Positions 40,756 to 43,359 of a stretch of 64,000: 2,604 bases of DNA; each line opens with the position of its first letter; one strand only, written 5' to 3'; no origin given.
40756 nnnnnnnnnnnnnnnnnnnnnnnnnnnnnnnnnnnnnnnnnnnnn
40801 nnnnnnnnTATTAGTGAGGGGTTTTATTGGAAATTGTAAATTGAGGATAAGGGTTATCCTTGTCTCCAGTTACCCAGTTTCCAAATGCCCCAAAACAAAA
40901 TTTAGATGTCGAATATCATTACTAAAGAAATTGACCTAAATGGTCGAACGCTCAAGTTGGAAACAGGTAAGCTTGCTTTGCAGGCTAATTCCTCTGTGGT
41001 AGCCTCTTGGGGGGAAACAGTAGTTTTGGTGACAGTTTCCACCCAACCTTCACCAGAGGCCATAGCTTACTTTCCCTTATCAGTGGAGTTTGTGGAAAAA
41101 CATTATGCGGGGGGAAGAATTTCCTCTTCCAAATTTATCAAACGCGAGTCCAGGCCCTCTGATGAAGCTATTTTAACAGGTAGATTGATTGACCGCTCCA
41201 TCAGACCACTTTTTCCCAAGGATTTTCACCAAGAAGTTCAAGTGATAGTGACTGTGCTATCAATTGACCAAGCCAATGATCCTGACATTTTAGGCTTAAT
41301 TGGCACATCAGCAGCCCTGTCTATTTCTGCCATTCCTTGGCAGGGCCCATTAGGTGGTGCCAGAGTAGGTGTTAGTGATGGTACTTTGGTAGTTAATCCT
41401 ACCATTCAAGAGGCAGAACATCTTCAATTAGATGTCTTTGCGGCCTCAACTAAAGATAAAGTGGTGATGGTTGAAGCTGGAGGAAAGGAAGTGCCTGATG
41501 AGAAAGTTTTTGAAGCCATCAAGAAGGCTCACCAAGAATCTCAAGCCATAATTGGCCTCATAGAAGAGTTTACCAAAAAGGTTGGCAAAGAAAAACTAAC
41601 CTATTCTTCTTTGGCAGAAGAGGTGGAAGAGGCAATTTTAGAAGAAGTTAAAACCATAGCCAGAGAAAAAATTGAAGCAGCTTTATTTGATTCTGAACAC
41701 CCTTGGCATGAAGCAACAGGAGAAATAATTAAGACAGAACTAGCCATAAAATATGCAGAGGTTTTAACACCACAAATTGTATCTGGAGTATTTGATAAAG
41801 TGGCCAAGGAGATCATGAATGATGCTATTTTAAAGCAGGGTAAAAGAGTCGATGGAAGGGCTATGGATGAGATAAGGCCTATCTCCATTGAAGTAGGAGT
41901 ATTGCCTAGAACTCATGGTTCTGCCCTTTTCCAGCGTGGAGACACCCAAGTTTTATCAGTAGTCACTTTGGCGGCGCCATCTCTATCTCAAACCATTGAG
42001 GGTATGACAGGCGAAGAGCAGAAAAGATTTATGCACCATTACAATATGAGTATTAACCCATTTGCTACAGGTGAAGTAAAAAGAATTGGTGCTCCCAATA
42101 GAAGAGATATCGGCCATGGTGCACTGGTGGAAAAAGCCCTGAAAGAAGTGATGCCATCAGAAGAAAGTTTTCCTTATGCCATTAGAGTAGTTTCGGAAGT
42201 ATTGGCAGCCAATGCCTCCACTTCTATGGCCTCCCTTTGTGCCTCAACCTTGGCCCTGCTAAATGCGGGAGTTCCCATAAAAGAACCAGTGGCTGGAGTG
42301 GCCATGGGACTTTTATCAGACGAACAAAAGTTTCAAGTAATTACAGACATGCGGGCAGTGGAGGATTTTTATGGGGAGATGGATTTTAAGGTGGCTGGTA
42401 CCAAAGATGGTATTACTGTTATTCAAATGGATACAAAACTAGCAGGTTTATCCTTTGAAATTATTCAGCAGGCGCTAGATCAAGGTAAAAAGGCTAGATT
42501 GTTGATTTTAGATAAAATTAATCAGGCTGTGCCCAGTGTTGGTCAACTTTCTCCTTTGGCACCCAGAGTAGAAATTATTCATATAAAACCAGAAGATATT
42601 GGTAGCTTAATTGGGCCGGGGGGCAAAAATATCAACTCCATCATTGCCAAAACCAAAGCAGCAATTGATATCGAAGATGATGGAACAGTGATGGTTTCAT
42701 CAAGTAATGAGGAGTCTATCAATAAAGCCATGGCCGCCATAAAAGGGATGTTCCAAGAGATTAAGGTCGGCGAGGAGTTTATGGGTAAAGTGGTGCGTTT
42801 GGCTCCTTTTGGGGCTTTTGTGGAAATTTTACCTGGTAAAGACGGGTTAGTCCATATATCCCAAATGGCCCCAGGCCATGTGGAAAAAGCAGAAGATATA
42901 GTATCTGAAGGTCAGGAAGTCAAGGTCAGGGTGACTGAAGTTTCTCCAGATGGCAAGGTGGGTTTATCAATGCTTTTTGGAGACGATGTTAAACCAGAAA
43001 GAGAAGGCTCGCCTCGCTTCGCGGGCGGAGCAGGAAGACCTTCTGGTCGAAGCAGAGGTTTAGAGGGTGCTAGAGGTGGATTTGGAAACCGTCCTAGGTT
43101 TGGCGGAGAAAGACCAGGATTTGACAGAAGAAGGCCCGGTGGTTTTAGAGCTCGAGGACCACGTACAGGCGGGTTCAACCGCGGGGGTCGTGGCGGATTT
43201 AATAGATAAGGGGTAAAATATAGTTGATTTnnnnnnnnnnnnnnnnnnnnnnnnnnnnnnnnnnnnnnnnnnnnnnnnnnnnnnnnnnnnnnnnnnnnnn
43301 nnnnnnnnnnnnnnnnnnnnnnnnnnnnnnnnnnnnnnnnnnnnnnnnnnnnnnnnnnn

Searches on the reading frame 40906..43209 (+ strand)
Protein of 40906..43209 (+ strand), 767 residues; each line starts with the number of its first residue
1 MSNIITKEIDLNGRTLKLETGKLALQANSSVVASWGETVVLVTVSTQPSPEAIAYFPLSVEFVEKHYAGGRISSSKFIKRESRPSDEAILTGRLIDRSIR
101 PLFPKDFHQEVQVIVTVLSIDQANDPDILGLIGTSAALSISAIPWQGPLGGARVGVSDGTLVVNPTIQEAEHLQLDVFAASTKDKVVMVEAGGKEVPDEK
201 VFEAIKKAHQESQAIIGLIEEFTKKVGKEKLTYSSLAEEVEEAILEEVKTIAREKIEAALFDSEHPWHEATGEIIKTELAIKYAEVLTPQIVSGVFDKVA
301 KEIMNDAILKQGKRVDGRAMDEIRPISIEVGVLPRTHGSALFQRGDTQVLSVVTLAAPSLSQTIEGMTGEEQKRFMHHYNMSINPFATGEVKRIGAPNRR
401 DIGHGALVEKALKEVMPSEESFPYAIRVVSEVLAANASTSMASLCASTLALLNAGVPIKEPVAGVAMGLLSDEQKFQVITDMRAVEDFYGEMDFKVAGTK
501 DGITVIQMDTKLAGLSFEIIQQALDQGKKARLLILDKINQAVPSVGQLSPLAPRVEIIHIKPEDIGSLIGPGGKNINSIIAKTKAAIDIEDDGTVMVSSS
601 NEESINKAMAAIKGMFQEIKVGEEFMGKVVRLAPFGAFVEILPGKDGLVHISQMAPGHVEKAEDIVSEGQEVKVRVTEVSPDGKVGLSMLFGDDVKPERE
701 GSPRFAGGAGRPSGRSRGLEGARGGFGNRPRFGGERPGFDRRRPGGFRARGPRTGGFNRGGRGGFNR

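Call 5: search_protein_families(library=pfam, proteins=[window:40906-43209:+], max_evalue=0.1)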
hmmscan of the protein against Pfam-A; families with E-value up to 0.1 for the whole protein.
window:40906-43209:+ (767 aa): 9 families
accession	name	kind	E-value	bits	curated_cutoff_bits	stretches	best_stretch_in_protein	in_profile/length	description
PF01138.27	RNase_PH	-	1e-55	188.1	25.5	2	322-457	1-130/130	3' exoribonuclease family, domain 1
PF03725.20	RNase_PH_C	-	3.1e-20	72.3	20.8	2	148-210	2-66/67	3' exoribonuclease family, domain 2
PF00575.29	S1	-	1.1e-17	64.6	22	1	619-689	2-73/74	S1 RNA binding domain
PF00013.35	KH_1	-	1.7e-10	40.9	21.5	1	556-613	2-65/66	KH domain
PF03726.19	PNPase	-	3e-06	28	24.6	1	244-318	2-80/81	Polyribonucleotide nucleotidyltransferase, RNA binding domain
PF23459.1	S1_RRP5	-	2.5e-05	25.2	27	1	621-682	3-64/72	RRP5 S1 domain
PF22675.2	KH-I_KHDC4-BBP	-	0.00031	21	30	1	566-609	9-53/76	KHDC4/BBP-like, KH-domain type I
PF13083.13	KH_KhpA-B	-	0.014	15.7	32.1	1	558-579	33-54/73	KhpA/KhpB, KH domain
PF24685.1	OB_RRP5_4th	-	0.028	14.9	31.5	1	646-679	38-71/92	RRP5 OB-fold domain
